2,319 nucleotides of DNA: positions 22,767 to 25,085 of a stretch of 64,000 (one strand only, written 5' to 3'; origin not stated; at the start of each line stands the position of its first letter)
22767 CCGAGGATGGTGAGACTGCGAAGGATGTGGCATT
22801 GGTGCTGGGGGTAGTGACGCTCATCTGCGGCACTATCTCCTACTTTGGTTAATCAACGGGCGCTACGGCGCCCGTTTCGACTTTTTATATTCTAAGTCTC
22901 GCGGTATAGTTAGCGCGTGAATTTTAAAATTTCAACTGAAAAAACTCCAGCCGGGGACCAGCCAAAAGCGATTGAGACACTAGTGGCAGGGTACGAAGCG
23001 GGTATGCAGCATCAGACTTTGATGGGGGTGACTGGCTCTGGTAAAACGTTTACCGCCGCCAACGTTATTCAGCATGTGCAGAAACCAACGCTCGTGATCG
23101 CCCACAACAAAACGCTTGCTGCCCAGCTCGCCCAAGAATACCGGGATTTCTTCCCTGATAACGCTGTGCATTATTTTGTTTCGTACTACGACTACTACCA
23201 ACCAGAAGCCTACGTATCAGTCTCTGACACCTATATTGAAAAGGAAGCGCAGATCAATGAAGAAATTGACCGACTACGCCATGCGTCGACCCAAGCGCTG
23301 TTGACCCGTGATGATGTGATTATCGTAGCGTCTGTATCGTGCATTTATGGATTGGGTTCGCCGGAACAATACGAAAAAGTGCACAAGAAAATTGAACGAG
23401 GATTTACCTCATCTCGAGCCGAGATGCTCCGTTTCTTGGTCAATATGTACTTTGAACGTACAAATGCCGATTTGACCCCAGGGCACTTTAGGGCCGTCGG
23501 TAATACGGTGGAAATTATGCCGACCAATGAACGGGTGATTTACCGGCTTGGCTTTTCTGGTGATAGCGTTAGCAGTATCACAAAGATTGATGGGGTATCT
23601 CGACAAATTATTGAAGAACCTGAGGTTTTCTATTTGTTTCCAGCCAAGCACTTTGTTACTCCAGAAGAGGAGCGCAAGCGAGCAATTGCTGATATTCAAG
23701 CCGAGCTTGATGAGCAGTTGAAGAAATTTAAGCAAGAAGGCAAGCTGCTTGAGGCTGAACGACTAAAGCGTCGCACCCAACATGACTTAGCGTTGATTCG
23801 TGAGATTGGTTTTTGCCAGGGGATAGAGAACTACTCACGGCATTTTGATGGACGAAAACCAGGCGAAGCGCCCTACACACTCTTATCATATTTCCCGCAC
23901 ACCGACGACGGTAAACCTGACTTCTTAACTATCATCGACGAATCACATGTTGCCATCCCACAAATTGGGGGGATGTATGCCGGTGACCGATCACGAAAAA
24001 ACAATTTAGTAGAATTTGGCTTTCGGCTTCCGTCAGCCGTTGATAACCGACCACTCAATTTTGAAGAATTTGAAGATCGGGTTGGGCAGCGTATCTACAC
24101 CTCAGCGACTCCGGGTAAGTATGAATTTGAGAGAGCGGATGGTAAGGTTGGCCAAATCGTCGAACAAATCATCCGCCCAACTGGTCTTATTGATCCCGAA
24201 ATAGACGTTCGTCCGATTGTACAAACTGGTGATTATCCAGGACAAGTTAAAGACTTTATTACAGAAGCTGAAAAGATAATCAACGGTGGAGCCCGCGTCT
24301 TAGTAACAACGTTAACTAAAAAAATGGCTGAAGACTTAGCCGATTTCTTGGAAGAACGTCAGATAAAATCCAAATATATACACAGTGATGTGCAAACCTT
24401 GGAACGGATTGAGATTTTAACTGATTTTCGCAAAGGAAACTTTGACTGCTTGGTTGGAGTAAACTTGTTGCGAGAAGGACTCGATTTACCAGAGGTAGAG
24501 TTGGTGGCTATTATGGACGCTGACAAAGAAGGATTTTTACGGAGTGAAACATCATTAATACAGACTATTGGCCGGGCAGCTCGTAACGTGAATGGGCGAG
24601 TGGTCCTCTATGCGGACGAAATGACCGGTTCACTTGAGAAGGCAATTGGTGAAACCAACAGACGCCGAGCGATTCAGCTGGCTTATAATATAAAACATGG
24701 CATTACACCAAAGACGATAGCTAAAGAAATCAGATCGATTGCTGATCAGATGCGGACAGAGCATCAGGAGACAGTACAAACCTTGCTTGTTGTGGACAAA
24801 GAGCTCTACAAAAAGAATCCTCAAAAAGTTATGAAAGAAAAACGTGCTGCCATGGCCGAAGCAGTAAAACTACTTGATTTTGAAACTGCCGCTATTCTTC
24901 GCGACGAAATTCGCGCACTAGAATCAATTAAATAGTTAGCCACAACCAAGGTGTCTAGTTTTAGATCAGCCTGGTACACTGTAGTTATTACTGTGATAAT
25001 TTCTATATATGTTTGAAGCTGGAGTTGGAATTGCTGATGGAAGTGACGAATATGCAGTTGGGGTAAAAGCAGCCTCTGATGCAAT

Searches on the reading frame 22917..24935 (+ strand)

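Call 7: search_protein_families(library=pfam, proteins=[window:22917-24935:+], max_evalue=0.01)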
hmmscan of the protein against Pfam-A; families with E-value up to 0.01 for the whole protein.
window:22917-24935:+ (672 aa): 10 families
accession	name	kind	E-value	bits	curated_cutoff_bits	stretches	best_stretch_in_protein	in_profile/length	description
PF12344.14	UvrB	-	7.7e-22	77.3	27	1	564-606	1-43/43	Ultra-violet resistance protein B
PF00271.37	Helicase_C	-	9.9e-22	77.7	23.5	1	455-557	10-109/110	Helicase conserved C-terminal domain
PF17757.6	UvrB_inter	-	1.5e-18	67.1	22.9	1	159-246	3-91/91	UvrB interaction domain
PF04851.21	ResIII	-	1.4e-11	45.1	22.5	1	13-136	6-130/164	Type III restriction enzyme, res subunit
PF02151.25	UVR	-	1.6e-07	31.3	21.5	1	637-670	2-35/36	UvrB/uvrC motif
PF00270.35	DEAD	-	5.6e-05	23.4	26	1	15-85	4-77/167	DEAD/DEAH box helicase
PF13604.12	AAA_30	-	0.0017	18.5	27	0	15-75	6-66/191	AAA domain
PF13307.12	Helicase_C_2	-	0.0038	17.7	25.3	0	453-531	6-87/170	Helicase C-terminal domain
PF13401.12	AAA_22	-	0.0043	17.8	27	0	34-72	9-51/130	AAA domain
PF04363.17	DUF496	-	0.0059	17.2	23.2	0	581-634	31-83/93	Protein of unknown function (DUF496)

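Call 8: search_protein_families(library=ncbifam, proteins=[window:22917-24935:+], max_evalue=0.01)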
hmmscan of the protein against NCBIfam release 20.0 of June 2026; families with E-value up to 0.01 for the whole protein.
window:22917-24935:+ (672 aa): 45 families (the best 25 are shown)
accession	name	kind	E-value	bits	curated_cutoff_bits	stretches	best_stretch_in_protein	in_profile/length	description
NF003673.1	PRK05298.1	equivalog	3.1e-290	964.2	743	1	2-669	1-651/653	excinuclease ABC subunit UvrB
TIGR00631.1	uvrb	equivalog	6e-287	953.3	750.1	1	2-668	1-657/658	excinuclease ABC subunit UvrB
TIGR00580.2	mfd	equivalog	7.9e-14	51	800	2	174-276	1-99/907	transcription-repair coupling factor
TIGR00595.1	priA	equivalog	1.2e-11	43.9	230.35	1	465-566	272-381/509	replication restart helicase PriA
NF010337.0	PRK13766.1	equivalog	1.2e-11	43.5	610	1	455-641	363-552/781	Hef nuclease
NF004066.1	PRK05580.1-3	equivalog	3.2e-11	42.3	813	2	498-564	580-654/788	primosomal protein N'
NF007966.0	PRK10689.1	equivalog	2e-10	39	1329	2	33-250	17-221/1148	transcription-repair coupling factor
NF053631.1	RNA_helic_CshA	equivalog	5e-10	38.8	646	1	461-622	240-397/434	degradosome RNA helicase CshA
NF053632.1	heli_RadD_YejH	equivalog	8.8e-10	37.5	720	1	460-560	252-345/573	DNA repair helicase RadD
NF004069.0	PRK05580.2-1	equivalog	1.3e-09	37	767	1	467-568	389-497/612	primosomal protein N'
NF004067.0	PRK05580.1-4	equivalog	3.1e-09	35.8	763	1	469-564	498-601/737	primosomal protein N'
NF004068.0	PRK05580.1-5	equivalog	8.6e-09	34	1249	1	465-562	554-659/795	primosomal protein N'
TIGR00643.1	recG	equivalog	1.2e-08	34.1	659.4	1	468-568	470-565/629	ATP-dependent DNA helicase RecG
NF053636.1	DDHlcsCsdAPsy1082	equivalog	2.7e-08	32.8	890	1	459-557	244-337/512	DEAD/DEAH box helicase CsdA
NF004070.0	PRK05580.2-2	equivalog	1.4e-07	30.1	921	1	488-567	513-602/729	primosomal protein N'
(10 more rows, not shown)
